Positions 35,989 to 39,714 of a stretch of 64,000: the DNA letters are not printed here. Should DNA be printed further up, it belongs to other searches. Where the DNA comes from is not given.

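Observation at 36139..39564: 1141-aa late protein combining an SGNH esterase domain with about 32 tandem 21-residue D-T-A-A-A-T-D repeats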

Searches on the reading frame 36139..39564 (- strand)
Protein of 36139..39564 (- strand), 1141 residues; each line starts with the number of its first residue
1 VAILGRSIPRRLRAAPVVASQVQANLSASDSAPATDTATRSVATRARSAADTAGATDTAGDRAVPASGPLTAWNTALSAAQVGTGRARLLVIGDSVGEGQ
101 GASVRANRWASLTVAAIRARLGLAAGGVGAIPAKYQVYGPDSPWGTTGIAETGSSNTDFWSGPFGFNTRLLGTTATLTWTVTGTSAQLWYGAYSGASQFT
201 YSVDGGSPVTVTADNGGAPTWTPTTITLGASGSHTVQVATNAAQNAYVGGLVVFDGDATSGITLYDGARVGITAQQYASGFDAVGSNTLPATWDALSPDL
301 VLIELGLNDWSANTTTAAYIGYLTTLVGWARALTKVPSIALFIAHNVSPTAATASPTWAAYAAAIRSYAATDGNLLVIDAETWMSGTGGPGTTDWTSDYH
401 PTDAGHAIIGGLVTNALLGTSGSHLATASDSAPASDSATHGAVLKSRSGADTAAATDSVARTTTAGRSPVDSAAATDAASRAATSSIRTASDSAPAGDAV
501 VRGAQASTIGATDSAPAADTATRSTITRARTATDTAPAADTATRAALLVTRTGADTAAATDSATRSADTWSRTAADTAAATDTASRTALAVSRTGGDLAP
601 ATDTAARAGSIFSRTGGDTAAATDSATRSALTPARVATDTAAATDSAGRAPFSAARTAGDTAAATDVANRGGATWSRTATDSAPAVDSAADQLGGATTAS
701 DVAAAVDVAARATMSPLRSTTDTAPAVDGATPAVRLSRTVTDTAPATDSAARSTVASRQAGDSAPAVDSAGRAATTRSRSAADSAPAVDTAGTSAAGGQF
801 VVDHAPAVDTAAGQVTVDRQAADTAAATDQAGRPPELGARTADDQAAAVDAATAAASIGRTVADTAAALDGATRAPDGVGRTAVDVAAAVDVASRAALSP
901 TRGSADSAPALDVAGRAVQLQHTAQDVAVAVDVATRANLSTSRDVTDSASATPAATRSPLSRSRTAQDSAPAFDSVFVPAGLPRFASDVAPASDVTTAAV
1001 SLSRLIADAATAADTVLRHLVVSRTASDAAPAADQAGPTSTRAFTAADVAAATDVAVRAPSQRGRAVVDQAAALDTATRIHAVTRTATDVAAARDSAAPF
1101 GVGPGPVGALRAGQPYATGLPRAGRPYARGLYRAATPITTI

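Call 6: search_protein_families(library=pfam, proteins=[window:36142-39564:-], max_evalue=0.01)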
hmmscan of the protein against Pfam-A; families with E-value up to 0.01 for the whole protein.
window:36142-39564:- (1141 aa): 2 families
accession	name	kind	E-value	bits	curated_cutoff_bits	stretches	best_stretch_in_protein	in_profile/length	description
PF13472.12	Lipase_GDSL_2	-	1.6e-15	58.5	32.9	1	285-408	42-178/178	GDSL-like Lipase/Acylhydrolase family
PF00657.28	Lipase_GDSL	-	1.5e-06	29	23.6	1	264-410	43-205/208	GDSL-like Lipase/Acylhydrolase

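Call 7: search_protein_families(library=phrogs, proteins=[window:36142-39564:-], max_evalue=0.001)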
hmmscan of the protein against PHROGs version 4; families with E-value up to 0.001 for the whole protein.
window:36142-39564:- (1141 aa): 1 family
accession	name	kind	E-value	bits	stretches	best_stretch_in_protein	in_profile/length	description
phrog_15881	-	tail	1.8e-33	117.2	1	33-419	157-551/554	tail protein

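Call 10: search_dna_similar(query=window:36142-39564:-, collection=phages, mode=protein, max_rows=30)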
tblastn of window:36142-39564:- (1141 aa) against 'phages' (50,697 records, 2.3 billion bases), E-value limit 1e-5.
Records with a match: 4; places in all: 4; records where one place covers at least 80% of the query: 0.
Best place of each record, by identity: <60% 4.
By first word of the organism name: Gordonia 3; Arthrobacter 1.
By host as written in the record: Gordonia terrae 3612 3; Arthrobacter globiformis B-2979 1.
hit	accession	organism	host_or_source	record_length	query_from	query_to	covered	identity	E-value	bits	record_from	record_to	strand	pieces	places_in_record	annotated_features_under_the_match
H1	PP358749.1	Arthrobacter phage BrayBeast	Arthrobacter globiformis B-2979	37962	89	342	22%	31.3%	5e-12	77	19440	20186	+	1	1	25: esterase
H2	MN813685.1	Gordonia phage Gudmit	Gordonia terrae 3612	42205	188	349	14%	30.4%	1e-7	62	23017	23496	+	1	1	29: minor tail protein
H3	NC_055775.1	Gordonia phage Fosterous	Gordonia terrae 3612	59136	185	313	11%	32.3%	4e-7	61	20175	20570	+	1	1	23: tail protein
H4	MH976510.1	Gordonia phage Fosterous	Gordonia terrae 3612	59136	185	313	11%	32.3%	4e-7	61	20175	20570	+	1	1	23: hypothetical protein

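Call 12: find_homologous_proteins(query=window:36142-39564:-, max_evalue=0.001)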
Query window:36142-39564:- (1141 aa): 26 proteins with E <= 0.001 among 8000 candidates.
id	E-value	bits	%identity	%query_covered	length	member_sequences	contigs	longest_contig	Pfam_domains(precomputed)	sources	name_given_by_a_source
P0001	3.9e-57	212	38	33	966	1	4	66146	PF00041.28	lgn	-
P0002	6.6e-52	195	31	55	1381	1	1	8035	-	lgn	-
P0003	8.1e-46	175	42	39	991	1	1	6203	PF17886.8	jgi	jgi:hypothetical protein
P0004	5.4e-44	169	41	39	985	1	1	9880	-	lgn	-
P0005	7.0e-37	145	41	30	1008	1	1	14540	-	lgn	-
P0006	5.6e-35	139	40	37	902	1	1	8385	-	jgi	jgi:hypothetical protein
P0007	4.3e-33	133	37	29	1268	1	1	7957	PF13472.13,PF00657.29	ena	-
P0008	2.7e-32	130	34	28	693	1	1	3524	-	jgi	jgi:hypothetical protein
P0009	1.7e-30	124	40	32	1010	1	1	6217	-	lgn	-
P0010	3.8e-24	103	38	38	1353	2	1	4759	-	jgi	jgi:hypothetical protein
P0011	9.0e-24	102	36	19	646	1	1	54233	-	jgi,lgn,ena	-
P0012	2.3e-22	97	38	36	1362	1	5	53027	PF13385.14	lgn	-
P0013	4.0e-21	93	36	30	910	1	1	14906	PF13385.14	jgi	jgi:hypothetical protein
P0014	7.7e-20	89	25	61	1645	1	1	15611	-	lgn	-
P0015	5.0e-19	86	29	31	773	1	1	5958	PF13472.13,PF00657.29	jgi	jgi:lysophospholipase L1-like esterase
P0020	1.8e-12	65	37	20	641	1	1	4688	-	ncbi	-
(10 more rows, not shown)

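Call 15: search_protein_families(library=ncbifam, proteins=[window:36142-39564:-], max_evalue=1)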
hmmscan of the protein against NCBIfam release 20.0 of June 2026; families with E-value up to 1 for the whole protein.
window:36142-39564:- (1141 aa): 1 family
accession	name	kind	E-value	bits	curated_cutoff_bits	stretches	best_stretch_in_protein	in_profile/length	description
NF041740.1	choice_anch_T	equivalog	0.64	9.1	70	1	209-248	69-108/259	choice-of-anchor T family protein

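Call 16: search_solved_structures(query=window:36142-39564:-, max_evalue=1, show_alignments=2)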
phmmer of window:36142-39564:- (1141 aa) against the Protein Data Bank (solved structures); distinct sequences matched with E-value up to 1: 0.

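Call 32: find_encoding_contigs(protein=P0001, flank=10000, max_places=2)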
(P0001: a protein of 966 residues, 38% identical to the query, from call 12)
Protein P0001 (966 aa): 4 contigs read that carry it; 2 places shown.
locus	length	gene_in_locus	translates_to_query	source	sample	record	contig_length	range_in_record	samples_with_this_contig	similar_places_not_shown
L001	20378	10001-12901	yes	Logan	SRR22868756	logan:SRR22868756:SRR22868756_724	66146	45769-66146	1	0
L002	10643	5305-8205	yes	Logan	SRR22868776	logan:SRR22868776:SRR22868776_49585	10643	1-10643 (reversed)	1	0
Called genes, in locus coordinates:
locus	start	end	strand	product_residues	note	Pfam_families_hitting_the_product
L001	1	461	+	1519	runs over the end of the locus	PF10145:PhageMin_Tail, PF01464:SLT (faint), PF18896:SLT_3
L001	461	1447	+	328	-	PF25788:Ig_Rha78A_N (faint)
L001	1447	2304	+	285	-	-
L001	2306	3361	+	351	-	-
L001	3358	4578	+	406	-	-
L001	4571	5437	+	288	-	-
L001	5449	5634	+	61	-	-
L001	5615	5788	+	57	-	-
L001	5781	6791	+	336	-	PF08924:Rv2525c_GlyHyd-like (weak)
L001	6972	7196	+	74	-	-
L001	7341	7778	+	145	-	-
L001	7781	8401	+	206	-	PF01391:Collagen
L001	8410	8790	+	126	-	-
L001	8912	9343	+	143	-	-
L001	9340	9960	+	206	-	-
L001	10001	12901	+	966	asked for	PF00041:fn3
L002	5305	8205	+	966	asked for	PF00041:fn3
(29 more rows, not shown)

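Call 33: find_encoding_contigs(protein=P0011, flank=10000, max_places=2)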
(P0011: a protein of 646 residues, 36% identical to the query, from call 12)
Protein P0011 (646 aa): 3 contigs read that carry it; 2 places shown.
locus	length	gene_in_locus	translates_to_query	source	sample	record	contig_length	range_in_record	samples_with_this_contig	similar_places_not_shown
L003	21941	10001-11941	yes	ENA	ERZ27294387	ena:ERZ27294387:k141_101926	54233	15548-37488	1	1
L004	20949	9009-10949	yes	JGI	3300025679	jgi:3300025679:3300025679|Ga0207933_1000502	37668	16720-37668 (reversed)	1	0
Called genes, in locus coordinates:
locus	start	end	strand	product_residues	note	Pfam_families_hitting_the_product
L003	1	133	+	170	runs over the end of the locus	PF07799:DUF1643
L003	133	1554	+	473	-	PF00772:DnaB, PF13481:AAA_25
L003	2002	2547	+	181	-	-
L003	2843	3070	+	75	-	-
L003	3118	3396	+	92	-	-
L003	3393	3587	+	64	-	-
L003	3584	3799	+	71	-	-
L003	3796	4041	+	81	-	-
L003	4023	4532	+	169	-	-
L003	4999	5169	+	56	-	-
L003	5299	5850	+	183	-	PF03640:Lipoprotein_15 (weak)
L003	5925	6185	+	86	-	-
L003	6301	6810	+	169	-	-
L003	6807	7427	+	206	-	-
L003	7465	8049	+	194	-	-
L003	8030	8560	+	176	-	-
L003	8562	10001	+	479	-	-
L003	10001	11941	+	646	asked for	-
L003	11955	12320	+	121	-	-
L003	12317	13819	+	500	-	-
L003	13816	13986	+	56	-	-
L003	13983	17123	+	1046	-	PF04860:Phage_portal, PF02195:ParB_N (weak), PF04233:Phage_Mu_F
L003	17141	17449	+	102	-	-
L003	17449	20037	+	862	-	PF13229:Beta_helix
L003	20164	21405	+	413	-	PF04586:Peptidase_S78 (weak), PF20223:DUF6582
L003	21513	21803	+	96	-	-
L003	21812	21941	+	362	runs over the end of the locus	PF13524:Glyco_trans_1_2 (faint)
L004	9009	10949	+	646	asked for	-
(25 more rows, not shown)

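Call 46: find_encoding_contigs(protein=window:36139-39564:-, flank=10000, max_places=4)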
Protein window:36139-39564:- (1141 aa): 5 contigs read that carry it; 2 places shown.
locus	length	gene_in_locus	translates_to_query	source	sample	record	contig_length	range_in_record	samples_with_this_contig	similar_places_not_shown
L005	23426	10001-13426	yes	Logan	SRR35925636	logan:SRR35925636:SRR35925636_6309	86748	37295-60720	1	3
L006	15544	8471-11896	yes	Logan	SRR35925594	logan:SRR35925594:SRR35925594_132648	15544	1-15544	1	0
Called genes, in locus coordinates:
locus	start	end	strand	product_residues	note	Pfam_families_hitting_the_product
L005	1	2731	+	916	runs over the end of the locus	PF02018:CBM_4_9 (weak)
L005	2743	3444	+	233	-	-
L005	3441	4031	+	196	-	-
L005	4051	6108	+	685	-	-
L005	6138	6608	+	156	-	-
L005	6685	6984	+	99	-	-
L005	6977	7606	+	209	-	PF01391:Collagen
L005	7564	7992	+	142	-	PF16945:Phage_r1t_holin (weak)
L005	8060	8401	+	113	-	-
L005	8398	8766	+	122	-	-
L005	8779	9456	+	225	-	PF13385:Laminin_G_3 (weak)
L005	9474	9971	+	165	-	-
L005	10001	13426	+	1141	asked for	PF00657:Lipase_GDSL (faint), PF13472:Lipase_GDSL_2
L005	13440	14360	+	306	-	PF01510:Amidase_2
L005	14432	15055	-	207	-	PF27111:Rv1352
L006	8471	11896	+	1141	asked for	PF00657:Lipase_GDSL (faint), PF13472:Lipase_GDSL_2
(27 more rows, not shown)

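Call 53: find_related_loci(query=window:36142-39564:-, collection=genome_contigs, flank=8000)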
Query window:36142-39564:- (1141 aa) in genome_contigs; peptide patterns used: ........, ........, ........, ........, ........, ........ (x = any residue, [..] = any of these).
138 stretches matched a pattern, but none encodes a relative of the query by tblastn (E <= 1e-3).

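Call 76: get_annotated_region(hit=H1, flank=7000)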
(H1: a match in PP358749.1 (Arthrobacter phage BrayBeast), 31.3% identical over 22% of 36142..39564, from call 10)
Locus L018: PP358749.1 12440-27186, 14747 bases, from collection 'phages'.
description: Arthrobacter phage BrayBeast, complete genome.
organism: Arthrobacter phage BrayBeast (NCBI taxid 3126617)
taxonomy: Viruses; Duplodnaviria; Heunggongvirae; Uroviricota; Caudoviricetes; Shoyavirus
host: Arthrobacter globiformis B-2979; source: soil; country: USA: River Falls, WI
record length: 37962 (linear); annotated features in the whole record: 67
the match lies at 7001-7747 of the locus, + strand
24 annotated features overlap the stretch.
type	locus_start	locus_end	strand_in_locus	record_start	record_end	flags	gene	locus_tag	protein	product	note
CDS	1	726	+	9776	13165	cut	16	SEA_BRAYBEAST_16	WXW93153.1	tape measure protein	-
CDS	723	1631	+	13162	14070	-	17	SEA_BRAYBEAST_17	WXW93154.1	minor tail protein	-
CDS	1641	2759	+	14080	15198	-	18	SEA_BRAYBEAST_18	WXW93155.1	minor tail protein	-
CDS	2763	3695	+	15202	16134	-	19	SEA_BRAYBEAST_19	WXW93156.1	minor tail protein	-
CDS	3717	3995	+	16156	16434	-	20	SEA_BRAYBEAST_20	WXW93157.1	membrane protein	-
CDS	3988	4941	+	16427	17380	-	21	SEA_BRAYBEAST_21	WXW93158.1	minor tail protein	-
CDS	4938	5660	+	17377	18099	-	22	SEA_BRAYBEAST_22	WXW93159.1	endolysin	-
CDS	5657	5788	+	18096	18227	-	23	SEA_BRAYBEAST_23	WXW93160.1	membrane protein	-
CDS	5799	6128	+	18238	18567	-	24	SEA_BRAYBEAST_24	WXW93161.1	holin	-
CDS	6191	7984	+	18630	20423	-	25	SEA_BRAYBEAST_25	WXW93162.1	esterase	-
CDS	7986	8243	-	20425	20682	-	26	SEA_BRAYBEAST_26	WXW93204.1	hypothetical protein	-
CDS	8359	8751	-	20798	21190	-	27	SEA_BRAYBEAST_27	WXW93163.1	hypothetical protein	-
CDS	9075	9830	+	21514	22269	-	28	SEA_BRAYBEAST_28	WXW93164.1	hypothetical protein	-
CDS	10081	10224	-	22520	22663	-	29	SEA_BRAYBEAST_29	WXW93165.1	hypothetical protein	-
CDS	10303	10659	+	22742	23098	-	30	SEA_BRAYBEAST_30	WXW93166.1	hypothetical protein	-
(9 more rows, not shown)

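Call 77: get_annotated_region(hit=H2, flank=7000)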
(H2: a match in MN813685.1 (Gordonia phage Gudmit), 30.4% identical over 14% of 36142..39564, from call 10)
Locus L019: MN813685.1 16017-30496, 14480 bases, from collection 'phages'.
description: Gordonia phage Gudmit, complete genome.
organism: Gordonia phage Gudmit (NCBI taxid 2686225)
taxonomy: Viruses; Duplodnaviria; Heunggongvirae; Uroviricota; Caudoviricetes
host: Gordonia terrae 3612; source: soil; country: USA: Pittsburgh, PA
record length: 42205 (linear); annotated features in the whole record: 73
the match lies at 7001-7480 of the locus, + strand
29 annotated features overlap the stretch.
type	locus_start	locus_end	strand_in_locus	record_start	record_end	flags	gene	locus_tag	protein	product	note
CDS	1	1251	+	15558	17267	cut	18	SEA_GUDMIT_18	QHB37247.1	minor tail protein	-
CDS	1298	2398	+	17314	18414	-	19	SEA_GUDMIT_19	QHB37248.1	lysin A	-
CDS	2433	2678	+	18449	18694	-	20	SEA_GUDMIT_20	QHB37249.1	holin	-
CDS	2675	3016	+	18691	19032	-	21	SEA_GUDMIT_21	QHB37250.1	membrane protein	-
CDS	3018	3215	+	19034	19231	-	22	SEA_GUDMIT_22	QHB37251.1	hypothetical protein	-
CDS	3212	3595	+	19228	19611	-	23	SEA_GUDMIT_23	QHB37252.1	membrane protein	-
CDS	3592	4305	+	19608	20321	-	24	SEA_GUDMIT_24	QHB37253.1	lysin B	-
CDS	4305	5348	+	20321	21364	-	25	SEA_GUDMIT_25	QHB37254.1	hypothetical protein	-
CDS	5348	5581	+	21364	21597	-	26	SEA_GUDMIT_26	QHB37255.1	hypothetical protein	-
CDS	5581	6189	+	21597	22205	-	27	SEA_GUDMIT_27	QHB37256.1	hypothetical protein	-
CDS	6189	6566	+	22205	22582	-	28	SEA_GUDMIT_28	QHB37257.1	hypothetical protein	-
CDS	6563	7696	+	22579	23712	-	29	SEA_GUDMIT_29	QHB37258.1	minor tail protein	-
CDS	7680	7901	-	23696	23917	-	30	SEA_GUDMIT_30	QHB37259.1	hypothetical protein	-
CDS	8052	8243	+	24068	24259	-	31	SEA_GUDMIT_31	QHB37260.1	hypothetical protein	-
CDS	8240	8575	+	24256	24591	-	32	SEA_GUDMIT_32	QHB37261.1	helix-turn-helix DNA binding domain protein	-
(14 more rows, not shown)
